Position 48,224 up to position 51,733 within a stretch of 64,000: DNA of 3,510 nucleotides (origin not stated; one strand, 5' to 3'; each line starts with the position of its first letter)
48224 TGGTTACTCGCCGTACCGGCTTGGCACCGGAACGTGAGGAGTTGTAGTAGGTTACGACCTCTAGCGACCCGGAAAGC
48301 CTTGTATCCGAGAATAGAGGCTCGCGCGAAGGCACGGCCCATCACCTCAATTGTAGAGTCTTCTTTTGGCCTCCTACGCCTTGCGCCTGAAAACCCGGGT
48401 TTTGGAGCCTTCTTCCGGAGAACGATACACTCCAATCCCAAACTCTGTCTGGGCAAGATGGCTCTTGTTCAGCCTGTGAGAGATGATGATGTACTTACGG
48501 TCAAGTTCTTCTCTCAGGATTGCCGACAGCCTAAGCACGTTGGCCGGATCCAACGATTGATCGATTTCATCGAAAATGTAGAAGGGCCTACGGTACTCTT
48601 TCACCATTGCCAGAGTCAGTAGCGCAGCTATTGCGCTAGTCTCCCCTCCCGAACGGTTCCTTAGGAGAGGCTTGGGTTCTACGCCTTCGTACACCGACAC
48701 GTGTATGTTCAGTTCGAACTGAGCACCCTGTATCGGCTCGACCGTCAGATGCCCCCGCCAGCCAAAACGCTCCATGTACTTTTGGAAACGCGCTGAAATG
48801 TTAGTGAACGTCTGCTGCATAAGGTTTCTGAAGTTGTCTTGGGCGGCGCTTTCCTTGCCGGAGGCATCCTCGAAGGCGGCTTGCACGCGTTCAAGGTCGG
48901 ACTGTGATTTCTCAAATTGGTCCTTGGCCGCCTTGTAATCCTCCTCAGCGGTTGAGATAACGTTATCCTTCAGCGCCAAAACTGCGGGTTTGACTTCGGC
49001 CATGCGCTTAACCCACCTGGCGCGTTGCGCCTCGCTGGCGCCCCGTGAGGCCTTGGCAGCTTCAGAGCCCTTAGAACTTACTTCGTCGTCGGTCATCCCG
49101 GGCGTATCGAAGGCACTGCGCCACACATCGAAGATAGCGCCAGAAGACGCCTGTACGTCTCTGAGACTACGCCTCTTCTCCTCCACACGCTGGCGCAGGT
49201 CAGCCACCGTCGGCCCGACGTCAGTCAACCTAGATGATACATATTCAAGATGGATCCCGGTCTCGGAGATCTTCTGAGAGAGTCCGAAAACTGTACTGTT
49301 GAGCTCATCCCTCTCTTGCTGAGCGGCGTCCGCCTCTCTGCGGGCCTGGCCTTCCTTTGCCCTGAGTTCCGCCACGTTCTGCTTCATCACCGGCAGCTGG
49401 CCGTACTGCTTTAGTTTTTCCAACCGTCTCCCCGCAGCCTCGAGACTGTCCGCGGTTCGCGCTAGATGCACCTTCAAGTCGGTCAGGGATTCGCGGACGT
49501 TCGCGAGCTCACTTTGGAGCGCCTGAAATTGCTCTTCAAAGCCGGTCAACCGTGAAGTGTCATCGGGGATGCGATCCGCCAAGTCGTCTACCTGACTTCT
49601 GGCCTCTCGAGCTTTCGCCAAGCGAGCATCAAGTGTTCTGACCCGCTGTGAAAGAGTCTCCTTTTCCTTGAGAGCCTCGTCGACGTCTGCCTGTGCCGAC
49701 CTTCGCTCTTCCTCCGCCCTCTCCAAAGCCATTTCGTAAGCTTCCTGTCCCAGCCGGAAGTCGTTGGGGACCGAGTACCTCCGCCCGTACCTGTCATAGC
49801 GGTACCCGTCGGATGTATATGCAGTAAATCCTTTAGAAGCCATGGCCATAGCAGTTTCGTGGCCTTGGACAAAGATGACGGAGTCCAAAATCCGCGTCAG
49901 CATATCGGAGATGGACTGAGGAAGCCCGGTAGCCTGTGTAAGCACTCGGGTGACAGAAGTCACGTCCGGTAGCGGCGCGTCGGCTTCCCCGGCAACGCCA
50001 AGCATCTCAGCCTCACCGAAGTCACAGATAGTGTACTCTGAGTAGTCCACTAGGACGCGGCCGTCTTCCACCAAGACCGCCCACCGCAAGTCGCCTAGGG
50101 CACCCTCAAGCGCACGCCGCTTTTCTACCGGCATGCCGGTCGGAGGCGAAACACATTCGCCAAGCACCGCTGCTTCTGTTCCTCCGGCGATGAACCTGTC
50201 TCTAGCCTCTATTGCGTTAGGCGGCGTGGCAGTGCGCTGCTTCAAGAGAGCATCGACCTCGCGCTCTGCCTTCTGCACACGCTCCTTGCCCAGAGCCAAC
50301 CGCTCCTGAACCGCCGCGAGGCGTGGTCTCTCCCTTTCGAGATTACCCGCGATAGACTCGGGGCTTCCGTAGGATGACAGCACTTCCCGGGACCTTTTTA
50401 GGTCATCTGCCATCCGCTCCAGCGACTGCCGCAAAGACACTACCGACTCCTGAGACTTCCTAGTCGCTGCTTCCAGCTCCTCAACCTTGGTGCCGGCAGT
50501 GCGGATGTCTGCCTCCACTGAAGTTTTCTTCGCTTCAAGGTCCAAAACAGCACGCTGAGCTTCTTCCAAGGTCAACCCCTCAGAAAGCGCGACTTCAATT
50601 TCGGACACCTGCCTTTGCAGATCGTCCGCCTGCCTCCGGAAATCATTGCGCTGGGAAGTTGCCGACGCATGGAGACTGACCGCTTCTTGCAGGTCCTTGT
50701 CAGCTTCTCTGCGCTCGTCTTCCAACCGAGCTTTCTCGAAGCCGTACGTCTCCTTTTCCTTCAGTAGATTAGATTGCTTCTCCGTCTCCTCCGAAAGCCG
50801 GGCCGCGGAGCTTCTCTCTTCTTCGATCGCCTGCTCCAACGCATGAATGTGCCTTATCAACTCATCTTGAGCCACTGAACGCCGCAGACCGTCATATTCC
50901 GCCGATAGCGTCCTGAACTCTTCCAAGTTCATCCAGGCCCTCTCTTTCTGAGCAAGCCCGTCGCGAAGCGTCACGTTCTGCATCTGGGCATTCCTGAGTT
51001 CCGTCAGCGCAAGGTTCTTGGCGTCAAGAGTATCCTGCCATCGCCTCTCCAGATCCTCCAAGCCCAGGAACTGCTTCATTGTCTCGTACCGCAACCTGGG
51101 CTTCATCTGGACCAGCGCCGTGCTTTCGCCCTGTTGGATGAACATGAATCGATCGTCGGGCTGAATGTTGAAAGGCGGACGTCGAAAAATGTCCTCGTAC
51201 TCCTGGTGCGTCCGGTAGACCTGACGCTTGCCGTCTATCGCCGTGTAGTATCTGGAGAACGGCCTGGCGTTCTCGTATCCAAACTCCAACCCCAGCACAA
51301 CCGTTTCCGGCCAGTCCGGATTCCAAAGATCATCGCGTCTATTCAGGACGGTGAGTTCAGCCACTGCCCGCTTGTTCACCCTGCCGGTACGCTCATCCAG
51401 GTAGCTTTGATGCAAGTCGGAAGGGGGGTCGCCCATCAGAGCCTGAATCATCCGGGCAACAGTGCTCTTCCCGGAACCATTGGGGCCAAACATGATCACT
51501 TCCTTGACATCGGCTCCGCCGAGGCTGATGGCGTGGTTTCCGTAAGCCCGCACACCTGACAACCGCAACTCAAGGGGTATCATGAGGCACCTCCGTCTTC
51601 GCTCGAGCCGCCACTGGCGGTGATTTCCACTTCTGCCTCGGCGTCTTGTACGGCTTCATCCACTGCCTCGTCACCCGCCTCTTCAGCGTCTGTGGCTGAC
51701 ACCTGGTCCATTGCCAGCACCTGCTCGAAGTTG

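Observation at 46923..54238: Four-gene SMC-ATPase/Toprim operon: Wadjet-like in order, but with SMC-type head, doubled wHTH subunit and an unrecognisable first gene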

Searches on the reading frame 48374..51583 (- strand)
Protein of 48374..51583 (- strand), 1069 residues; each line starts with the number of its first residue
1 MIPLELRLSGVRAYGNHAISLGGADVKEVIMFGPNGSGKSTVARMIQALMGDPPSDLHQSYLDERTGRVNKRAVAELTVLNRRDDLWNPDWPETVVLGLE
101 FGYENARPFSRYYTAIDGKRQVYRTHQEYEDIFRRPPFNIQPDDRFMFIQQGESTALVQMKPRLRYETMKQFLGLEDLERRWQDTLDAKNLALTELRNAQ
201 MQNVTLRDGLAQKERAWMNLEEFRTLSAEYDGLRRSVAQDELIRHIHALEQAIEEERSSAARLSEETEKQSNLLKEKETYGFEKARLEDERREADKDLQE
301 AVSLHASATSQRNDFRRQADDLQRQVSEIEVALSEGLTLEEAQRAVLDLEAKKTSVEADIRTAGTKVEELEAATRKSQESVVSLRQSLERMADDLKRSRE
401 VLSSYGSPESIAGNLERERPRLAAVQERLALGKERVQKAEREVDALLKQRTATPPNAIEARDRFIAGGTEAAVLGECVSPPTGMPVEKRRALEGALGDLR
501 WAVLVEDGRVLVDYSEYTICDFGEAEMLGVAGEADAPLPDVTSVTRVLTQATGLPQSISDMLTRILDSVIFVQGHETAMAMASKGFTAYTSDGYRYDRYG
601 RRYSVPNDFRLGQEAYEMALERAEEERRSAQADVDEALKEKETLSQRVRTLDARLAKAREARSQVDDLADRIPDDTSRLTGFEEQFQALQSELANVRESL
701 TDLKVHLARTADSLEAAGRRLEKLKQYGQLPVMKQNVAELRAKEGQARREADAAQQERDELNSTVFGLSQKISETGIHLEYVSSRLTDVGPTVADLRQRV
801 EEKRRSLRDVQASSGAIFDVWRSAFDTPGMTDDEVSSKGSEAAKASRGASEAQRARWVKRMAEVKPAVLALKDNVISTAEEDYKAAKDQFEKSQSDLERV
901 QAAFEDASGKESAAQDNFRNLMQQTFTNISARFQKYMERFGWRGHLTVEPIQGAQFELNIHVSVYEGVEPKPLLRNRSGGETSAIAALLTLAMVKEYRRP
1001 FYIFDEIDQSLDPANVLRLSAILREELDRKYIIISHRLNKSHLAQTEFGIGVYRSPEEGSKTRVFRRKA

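Call 3: search_protein_families(library=pfam, proteins=[window:48374-51583:-], max_evalue=1)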
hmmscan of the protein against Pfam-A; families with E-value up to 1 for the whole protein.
window:48374-51583:- (1069 aa): 14 families
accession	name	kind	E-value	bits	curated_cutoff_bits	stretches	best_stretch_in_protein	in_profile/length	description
PF02463.25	SMC_N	-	6.5e-19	68.7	40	1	5-1050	4-211/220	RecF/RecN/SMC N terminal domain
PF13166.12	AAA_13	-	5.1e-07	29.2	36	2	31-59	21-50/713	AAA domain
PF13304.12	AAA_21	-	7.1e-05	23.4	27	2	795-1023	86-283/304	AAA domain, putative AbiEii toxin, Type IV TA system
PF02403.27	Seryl_tRNA_N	-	0.00011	22.9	28.2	1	620-696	31-107/108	Seryl-tRNA synthetase N-terminal domain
PF01078.27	Mg_chelatase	-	0.0058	16.5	20.3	1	17-52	13-48/207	Magnesium chelatase, subunit ChlI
PF00005.33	ABC_tran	-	0.013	16.5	25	1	28-50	13-35/137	ABC transporter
PF07889.17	DUF1664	-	0.044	14.3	34.6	1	348-403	56-111/124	Protein of unknown function (DUF1664)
PF13555.12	AAA_29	-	0.048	13.8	27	1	25-50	23-46/61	P-loop containing region of AAA domain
PF20720.3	nSTAND3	-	0.073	13.2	27.2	0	29-46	20-37/155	Novel STAND NTPase 3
PF07728.20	AAA_5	-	0.081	13.4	22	1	29-52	2-26/139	AAA domain (dynein-related subfamily)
PF13238.12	AAA_18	-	0.11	13.4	29.4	1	30-62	2-32/128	AAA domain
PF04513.17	Baculo_PEP_C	-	0.11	13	38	1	641-715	40-116/140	Baculovirus polyhedron envelope protein, PEP, C terminus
PF00004.35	AAA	-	0.12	13.3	21.2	1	29-53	1-25/131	ATPase family associated with various cellular activities (AAA)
PF07544.18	Med9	-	0.17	12.4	26.9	1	634-698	13-78/80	RNA polymerase II transcription mediator complex subunit 9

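Call 4: search_protein_families(library=padloc, proteins=[window:48374-51583:-], max_evalue=1)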
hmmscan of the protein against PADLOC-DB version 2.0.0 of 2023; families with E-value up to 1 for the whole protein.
window:48374-51583:- (1069 aa): 25 families
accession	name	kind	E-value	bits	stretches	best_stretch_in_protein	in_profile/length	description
PDLC00580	JetC3|JetC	-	4e-39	132.6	3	608-1036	594-1032/1068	DUF3584 domain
PDLC03859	LmuB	-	7.7e-25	86.1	2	623-1036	198-583/611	-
PDLC04135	mad3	-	4.5e-20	70.5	2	803-1061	108-346/374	mads_3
PDLC04886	PDC-S06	-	3.9e-07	27.3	3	5-49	4-48/727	-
PDLC03865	LmuB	-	1.4e-06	24.8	2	620-907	575-802/1007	-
PDLC02980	AriA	-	2.5e-06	25.7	2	799-1036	90-298/304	-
PDLC00519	JetC1|JetC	-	6.2e-06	22.7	2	678-858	624-805/1097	DUF3584 domain; MukB-like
PDLC00581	JetC3|JetC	-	2.2e-05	20.5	2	619-930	721-1018/1473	DUF3584 domain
PDLC02335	AbiLi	-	3.6e-05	21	2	27-49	77-99/326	AbiLi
PDLC04890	PDC-S06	-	3.6e-05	20.5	2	6-49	5-47/732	-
PDLC00513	JetC1|JetC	-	5.5e-05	19.4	3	601-758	617-772/1140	DUF3584 domain; MukB-like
PDLC02914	ATPase-Toprim_I-B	-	0.00018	18.8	2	1001-1030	205-234/443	-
PDLC04140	mad8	-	0.00083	16.9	2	29-295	30-151/314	mads_8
PDLC03868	LmuB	-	0.00091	15.6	2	234-474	242-478/1035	-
PDLC00518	JetC1|JetC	-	0.0012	14.7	4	219-463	247-465/1112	DUF3584 domain; MukB-like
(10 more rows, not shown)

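Call 5: search_protein_families(library=ncbifam, proteins=[window:48374-51583:-], max_evalue=1)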
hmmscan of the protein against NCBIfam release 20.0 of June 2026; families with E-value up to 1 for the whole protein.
window:48374-51583:- (1069 aa): 43 families (the best 25 are shown)
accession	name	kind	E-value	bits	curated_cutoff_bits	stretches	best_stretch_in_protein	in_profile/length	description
TIGR02168.1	SMC_prok_B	equivalog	1e-37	129.5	567.35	2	615-1037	732-1153/1181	chromosome segregation protein SMC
TIGR02169.1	SMC_prok_A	equivalog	1.1e-23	82.9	729.4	2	616-1051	708-1151/1165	chromosome segregation protein SMC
NF045487.1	ASRP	equivalog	7.5e-15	54.5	300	3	614-774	313-471/593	archaea-specific SMC-related protein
NF045780.1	TrlF_fam_ATP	equivalog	4.4e-12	45.5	350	2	36-400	319-682/944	TrlF family AAA-like ATPase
TIGR04520.1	ECF_ATPase_1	equivalog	9.2e-06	25.3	315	1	29-51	31-53/269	energy-coupling factor transporter ATPase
NF002572.0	PRK02224.1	equivalog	4.1e-05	22.1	1087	2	619-814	252-442/888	DNA double-strand break repair ATPase Rad50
NF041035.1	Rad50_Halo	equivalog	0.00021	19.8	1000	2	619-810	252-438/883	DNA double-strand break repair ATPase Rad50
NF041774.1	tung_ATPbind_TupC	equivalog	0.00038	19.5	400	1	28-58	28-58/319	tungstate ABC transporter ATP-binding protein TupC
NF040873.1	AztA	equivalog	0.0011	18.5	220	1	27-47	19-39/191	zinc ABC transporter ATP-binding protein AztA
TIGR04523.1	Mplasa_alph_rch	subfamily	0.0011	17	270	1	637-775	417-615/745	helix-rich protein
NF002244.0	PRK01156.1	equivalog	0.0019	16.4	847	3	616-726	616-730/895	DNA double-strand break repair ATPase Rad50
NF041034.1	Rad50_Sulf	equivalog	0.0019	16.1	1000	1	641-803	544-696/872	DNA double-strand break repair ATPase Rad50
NF009945.0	PRK13409.1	equivalog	0.0022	16.7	469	1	975-1038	211-272/592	ribosome biogenesis/translation initiation ATPase RLI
TIGR01189.1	ccmA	equivalog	0.0026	17.5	131.6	0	28-50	28-50/198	heme ABC exporter ATP-binding protein CcmA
TIGR01288.1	nodI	equivalog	0.0036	16.3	424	1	31-86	35-88/303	nodulation factor ABC transporter ATP-binding protein NodI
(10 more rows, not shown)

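Call 20: search_solved_structures(query=window:48374-51583:-, max_evalue=0.001)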
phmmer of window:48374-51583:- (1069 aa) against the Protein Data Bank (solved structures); distinct sequences matched with E-value up to 0.001: 33.
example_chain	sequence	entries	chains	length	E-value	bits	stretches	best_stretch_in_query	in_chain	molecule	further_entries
5xei_A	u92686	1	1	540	1.3e-12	49.9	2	972-1037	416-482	Chromosome partition protein Smc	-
5xns_A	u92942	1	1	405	2.4e-12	49.1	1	882-1037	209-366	Chromosome partition protein Smc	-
4i99_A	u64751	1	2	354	1.3e-11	46.6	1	906-1037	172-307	Chromosome partition protein Smc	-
6qpq_A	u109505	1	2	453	6.7e-11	44.3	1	857-1060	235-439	Structural maintenance of chromosomes protein,Structural maintenance of chromosomes protei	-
6qj1_A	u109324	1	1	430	7e-11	44.2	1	891-1035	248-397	Structural maintenance of chromosomes protein,Structural maintenance of chromosomes protei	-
6qj0_A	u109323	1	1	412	1.2e-09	40.1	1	888-1035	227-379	Structural maintenance of chromosomes protein,Structural maintenance of chromosomes protei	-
1w1w_A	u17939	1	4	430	2.3e-09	39.2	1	938-1061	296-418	STRUCTURAL MAINTENANCE OF CHROMOSOME 1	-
6zz6_A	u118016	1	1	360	3.4e-09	38.6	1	932-1061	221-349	Structural maintenance of chromosomes protein 1,Structural maintenance of chromosomes prot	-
1e69_A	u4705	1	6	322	4.9e-09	38.1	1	924-1038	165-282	CHROMOSOME SEGREGATION SMC PROTEIN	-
8ro6_A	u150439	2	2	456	1.5e-08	36.5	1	877-1059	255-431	Structural maintenance of chromosomes protein 1A (SMC1A)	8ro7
6qpw_E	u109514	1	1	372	1.7e-08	36.3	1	879-1060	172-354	Sister chromatid cohesion protein 1,Structural maintenance of chromosomes protein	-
5h68_A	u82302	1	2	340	2.2e-08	35.9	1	900-1054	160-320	Chromosome partition protein Smc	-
3zgx_A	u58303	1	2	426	3.5e-08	35.3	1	973-1054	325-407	CHROMOSOME PARTITION PROTEIN SMC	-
8p0a_A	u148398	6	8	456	3.6e-08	35.2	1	877-1059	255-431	Structural maintenance of chromosomes protein 1A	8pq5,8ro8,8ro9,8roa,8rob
3kta_B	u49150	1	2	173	5.3e-08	34.7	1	919-1037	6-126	Chromosome segregation protein smc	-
7w1m_A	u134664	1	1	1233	1.6e-07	33.1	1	877-1059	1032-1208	Structural maintenance of chromosomes protein 1A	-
6wg3_A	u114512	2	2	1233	4.2e-07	31.7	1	877-1059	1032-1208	Structural maintenance of chromosomes protein 1A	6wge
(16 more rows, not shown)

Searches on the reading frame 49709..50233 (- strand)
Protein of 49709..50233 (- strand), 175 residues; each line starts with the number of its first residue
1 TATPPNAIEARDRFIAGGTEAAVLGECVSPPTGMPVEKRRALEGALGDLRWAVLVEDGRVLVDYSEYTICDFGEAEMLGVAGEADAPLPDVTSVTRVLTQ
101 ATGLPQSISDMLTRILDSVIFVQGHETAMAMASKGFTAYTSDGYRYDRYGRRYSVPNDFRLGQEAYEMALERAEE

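Call 76: search_protein_families(library=pfam, proteins=[window:49709-50233:-], max_evalue=10)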
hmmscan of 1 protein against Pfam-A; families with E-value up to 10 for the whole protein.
seq(175 aa): 0 families

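Call 77: search_solved_structures(query=window:49709-50233:-, max_evalue=10, show_alignments=2)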
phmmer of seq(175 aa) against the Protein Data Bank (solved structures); distinct sequences matched with E-value up to 10: 2.
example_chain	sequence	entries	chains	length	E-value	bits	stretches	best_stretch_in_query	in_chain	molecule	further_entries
9u5y_A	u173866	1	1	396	0.58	13.3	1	75-150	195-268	Pentalenolactone synthase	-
8w7g_A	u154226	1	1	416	0.62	13.2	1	75-150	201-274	Pentalenolactone synthase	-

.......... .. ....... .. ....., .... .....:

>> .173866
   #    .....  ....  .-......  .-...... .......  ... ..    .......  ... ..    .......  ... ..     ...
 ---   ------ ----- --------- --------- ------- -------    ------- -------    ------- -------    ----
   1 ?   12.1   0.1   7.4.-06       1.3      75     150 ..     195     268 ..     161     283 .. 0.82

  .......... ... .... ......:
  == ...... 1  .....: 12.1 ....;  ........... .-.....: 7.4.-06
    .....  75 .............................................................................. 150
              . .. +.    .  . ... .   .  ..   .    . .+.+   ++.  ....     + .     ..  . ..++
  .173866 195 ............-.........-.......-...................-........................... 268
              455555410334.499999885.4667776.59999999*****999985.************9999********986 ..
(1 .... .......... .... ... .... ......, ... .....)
